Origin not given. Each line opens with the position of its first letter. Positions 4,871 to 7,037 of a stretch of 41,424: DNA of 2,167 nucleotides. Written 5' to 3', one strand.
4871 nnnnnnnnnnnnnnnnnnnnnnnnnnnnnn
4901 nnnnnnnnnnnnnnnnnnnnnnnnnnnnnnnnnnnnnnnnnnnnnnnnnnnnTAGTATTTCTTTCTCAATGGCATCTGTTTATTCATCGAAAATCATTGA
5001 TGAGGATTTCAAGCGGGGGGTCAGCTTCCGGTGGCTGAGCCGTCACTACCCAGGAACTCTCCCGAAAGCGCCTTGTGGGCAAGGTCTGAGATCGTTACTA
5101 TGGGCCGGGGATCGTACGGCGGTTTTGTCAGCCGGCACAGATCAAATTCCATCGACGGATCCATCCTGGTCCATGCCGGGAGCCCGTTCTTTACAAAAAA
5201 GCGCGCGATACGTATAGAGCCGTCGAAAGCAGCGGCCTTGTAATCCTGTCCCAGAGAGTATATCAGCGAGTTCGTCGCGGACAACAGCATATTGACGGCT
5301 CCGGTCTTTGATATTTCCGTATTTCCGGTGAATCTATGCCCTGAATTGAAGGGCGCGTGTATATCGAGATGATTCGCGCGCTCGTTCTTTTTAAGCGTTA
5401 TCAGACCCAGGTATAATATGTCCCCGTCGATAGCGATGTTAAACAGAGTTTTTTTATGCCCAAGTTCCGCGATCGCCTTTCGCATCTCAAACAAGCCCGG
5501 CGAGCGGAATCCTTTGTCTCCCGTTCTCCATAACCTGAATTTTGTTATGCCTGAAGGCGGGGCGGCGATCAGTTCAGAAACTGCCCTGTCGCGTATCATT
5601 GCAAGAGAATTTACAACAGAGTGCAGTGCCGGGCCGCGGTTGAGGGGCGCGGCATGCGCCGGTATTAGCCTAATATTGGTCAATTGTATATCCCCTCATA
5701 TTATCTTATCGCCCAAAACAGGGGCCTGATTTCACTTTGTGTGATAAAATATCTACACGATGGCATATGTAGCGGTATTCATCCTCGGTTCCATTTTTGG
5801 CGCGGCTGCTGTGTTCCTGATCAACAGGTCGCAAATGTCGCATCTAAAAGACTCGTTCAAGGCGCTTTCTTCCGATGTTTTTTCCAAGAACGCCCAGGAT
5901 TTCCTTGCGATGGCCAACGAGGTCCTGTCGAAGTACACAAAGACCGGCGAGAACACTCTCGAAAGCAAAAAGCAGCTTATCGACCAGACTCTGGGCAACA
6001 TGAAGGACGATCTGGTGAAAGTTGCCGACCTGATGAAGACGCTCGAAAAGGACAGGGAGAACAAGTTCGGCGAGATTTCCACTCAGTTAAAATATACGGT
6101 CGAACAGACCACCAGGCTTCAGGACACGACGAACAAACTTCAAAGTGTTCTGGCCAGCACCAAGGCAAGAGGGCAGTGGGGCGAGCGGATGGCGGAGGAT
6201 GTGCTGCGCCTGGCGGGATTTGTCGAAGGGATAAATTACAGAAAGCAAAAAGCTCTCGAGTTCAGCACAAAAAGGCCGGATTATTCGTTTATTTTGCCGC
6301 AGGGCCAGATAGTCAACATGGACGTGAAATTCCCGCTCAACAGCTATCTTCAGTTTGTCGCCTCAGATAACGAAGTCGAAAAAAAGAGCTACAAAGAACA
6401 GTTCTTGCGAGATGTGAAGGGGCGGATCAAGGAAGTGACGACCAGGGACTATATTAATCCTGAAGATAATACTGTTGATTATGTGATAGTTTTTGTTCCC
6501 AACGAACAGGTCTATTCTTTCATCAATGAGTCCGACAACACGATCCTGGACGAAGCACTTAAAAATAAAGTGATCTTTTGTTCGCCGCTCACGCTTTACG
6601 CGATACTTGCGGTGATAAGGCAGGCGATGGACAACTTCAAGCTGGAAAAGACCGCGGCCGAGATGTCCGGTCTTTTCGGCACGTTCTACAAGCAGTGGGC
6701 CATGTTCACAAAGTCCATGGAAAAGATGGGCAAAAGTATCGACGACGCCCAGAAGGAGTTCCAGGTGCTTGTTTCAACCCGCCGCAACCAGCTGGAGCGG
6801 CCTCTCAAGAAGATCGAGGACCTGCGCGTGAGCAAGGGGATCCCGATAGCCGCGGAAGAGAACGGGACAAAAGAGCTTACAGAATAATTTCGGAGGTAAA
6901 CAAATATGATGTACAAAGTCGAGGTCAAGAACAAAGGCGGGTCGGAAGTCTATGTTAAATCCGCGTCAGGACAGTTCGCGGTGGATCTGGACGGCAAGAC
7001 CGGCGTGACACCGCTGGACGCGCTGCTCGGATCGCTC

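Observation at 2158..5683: Cassette of two paralogous unassignable proteins plus a B12-type radical SAM enzyme, wedged between DNA-repair genes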

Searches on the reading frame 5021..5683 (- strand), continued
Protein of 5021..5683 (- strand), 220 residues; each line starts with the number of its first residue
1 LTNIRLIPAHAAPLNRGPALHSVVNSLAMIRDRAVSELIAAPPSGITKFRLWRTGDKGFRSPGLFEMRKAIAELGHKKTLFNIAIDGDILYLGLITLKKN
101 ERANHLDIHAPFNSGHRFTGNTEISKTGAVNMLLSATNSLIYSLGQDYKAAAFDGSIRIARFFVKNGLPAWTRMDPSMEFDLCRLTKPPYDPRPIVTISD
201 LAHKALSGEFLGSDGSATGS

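Call 72: fold_search(model_id=the predicted structure, library=viral)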
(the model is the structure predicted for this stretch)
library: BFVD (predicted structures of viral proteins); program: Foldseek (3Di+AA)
matches with E <= 10: 709; with E <= 0.001: 0
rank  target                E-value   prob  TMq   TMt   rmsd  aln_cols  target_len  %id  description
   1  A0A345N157            1.9e-02  0.38  0.20  0.23   8.7       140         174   12  (no name in the UniProt tables at hand)
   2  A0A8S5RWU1            4.8e-02  0.18  0.18  0.21  11.9       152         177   10  Uncharacterized protein [Siphoviridae sp. ctHip2]
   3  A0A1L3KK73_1          5.4e-02  0.41  0.27  0.06  11.2       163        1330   10  (no name in the UniProt tables at hand)
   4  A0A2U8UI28            5.7e-02  0.60  0.21  0.38   5.8        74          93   11  (no name in the UniProt tables at hand)
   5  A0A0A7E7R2            7.3e-02  0.20  0.19  0.05  18.4       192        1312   12  (no name in the UniProt tables at hand)
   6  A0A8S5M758            1.4e-01  0.13  0.15  0.21  13.2        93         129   12  WztC-like protein [Siphoviridae sp. ctrgt10]
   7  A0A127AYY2            1.5e-01  0.44  0.22  0.45   5.5        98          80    8  Uncharacterized protein [Bacillus phage SP-15]
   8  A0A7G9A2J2            1.8e-01  0.60  0.20  0.48   4.3        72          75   19  Uncharacterized protein [Mycobacterium phage Estes]
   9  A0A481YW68            1.8e-01  0.38  0.29  0.23  10.6       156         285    6  Uncharacterized protein [Marseillevirus LCMAC201]
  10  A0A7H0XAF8            1.8e-01  0.13  0.15  0.14  10.0        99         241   12  (no name in the UniProt tables at hand)
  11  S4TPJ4                2.0e-01  0.33  0.16  0.27   8.1        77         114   10  Clamp loader subunit [Salmonella phage FSL SP-063]
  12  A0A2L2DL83            2.2e-01  0.23  0.20  0.27   6.3       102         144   13  Uncharacterized protein [Acanthamoeba polyphaga mimivirus]
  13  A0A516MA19            2.4e-01  0.04  0.10  0.04  21.8       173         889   13  (no name in the UniProt tables at hand)
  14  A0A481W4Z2            2.6e-01  0.12  0.14  0.16  15.8       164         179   11  Uncharacterized protein [Pseudomonas phage Psa21]
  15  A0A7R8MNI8            3.1e-01  0.21  0.18  0.29  12.3       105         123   14  (no name in the UniProt tables at hand)
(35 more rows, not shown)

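Call 81: search_solved_structures(query=A3, max_evalue=10)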
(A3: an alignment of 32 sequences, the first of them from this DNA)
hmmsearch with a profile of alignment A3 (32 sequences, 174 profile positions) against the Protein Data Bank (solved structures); distinct sequences matched with E-value up to 10: 6.
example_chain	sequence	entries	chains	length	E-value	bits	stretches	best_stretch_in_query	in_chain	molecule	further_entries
5mp0_D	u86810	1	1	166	0.28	13.9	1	116-146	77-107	m7GpppN-mRNA hydrolase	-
5qoh_A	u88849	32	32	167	0.29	13.9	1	116-146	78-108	DCP2 (NUDT20)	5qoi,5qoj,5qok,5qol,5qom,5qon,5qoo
1wcl_A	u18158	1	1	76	0.92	12.3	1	116-168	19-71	TRANSCRIPTION ELONGATION PROTEIN NUSA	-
1bbp_A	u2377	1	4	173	0.97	12.2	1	26-87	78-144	BILIN BINDING PROTEIN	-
9ash_J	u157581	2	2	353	1.2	11.9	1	38-90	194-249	CRISPR system Cms protein Csm5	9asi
6xn3_J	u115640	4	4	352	1.2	11.9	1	38-90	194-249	CRISPR-associated protein Csm5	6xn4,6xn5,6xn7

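Call 82: search_protein_families(library=pfam, alignment_id=A3, max_evalue=1)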
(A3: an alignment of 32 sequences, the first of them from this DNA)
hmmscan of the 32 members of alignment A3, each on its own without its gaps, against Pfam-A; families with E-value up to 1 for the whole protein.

A. member 1, seq(180 aa): 0 families

B. families by the number of members that match (of 32 scanned): 13 families
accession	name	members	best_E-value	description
PF14014.11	DUF4230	1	0.0018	Protein of unknown function (DUF4230)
PF25302.1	NADase_transloc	1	0.0065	NAD glycohydrolase translocation F5/8 type C domain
PF13363.11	BetaGal_dom3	1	0.016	Beta-galactosidase, domain 3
PF08318.18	COG4_m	1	0.033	COG4 transport protein, middle alpha-helical bundle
PF09369.15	MZB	1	0.069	MrfA Zn-binding domain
PF17727.6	CtsR_C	1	0.071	CtsR C-terminal dimerization domain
PF13936.12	HTH_38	1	0.13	Helix-turn-helix domain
PF24674.1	MACPF_SNTX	1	0.16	SNTX, MACPF/CDC-like domain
PF16437.10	DUF5034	1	0.2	Domain of unknown function (DUF5034)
PF09189.15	DUF1952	1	0.21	Domain of unknown function (DUF1952)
PF19957.5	EAD5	1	0.22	Effector-associated domain 5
PF24406.1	nSTAND_NTPase4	1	0.26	Novel STAND NTPase 4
PF03594.19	BenE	1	0.33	Benzoate membrane transport protein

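Call 102: search_protein_families(library=padloc, proteins=[P0077, P0084], max_evalue=0.01)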
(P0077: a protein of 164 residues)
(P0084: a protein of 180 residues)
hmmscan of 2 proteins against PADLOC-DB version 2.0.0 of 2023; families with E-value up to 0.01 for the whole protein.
P0077 (164 aa): 0 families

P0084 (180 aa): 0 families

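Call 107: search_dna_similar(query=window:5021-5683:-, collection=phages, mode=protein, max_evalue=0.01, max_rows=5)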
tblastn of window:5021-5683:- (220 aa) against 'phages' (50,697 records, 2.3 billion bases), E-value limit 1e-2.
No match.

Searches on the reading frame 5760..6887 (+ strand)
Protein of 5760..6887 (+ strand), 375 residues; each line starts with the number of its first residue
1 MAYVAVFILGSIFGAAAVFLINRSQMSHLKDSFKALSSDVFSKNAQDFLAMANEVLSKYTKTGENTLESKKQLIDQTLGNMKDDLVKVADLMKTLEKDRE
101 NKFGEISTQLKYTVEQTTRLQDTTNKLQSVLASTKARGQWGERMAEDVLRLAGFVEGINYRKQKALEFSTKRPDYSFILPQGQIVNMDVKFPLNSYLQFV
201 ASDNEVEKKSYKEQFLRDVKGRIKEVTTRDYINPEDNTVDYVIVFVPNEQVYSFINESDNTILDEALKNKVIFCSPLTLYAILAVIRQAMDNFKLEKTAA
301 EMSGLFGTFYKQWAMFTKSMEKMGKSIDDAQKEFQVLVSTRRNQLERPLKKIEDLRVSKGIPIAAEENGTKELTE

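Call 3: search_protein_families(library=pfam, proteins=[window:5760-6887:+], max_evalue=1)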
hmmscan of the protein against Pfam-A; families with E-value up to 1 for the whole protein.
window:5760-6887:+ (375 aa): 9 families
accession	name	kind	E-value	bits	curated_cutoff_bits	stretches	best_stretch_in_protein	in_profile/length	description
PF02646.22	RmuC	-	7.1e-68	229.3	26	1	74-359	3-288/291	RmuC family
PF07195.17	FliD_C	-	0.02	14.7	25.4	1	39-107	156-228/236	Flagellar hook-associated protein 2 C-terminus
PF11513.13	TA0956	-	0.022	15.4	25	1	212-254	42-80/110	Thermoplasma acidophilum protein TA0956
PF06103.16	DUF948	-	0.09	13.4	37.2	0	80-144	23-84/89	Bacterial protein of unknown function (DUF948)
PF18058.6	SbsC_C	-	0.12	13.2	27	1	311-362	11-61/131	SbsC C-terminal domain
PF07082.17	DUF1350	-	0.12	12.2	27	0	6-66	20-79/250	Protein of unknown function (DUF1350)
PF17111.11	PigL_N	-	0.5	10.1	27.2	0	53-115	135-196/209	Pigment biosynthesis cluster protein PigL N-terminal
PF16740.10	SKA2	-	0.66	10.2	30.1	0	76-126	45-94/110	Spindle and kinetochore-associated protein 2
PF05424.16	Duffy_binding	-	0.84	10.1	25.5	0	57-148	48-144/186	Duffy binding domain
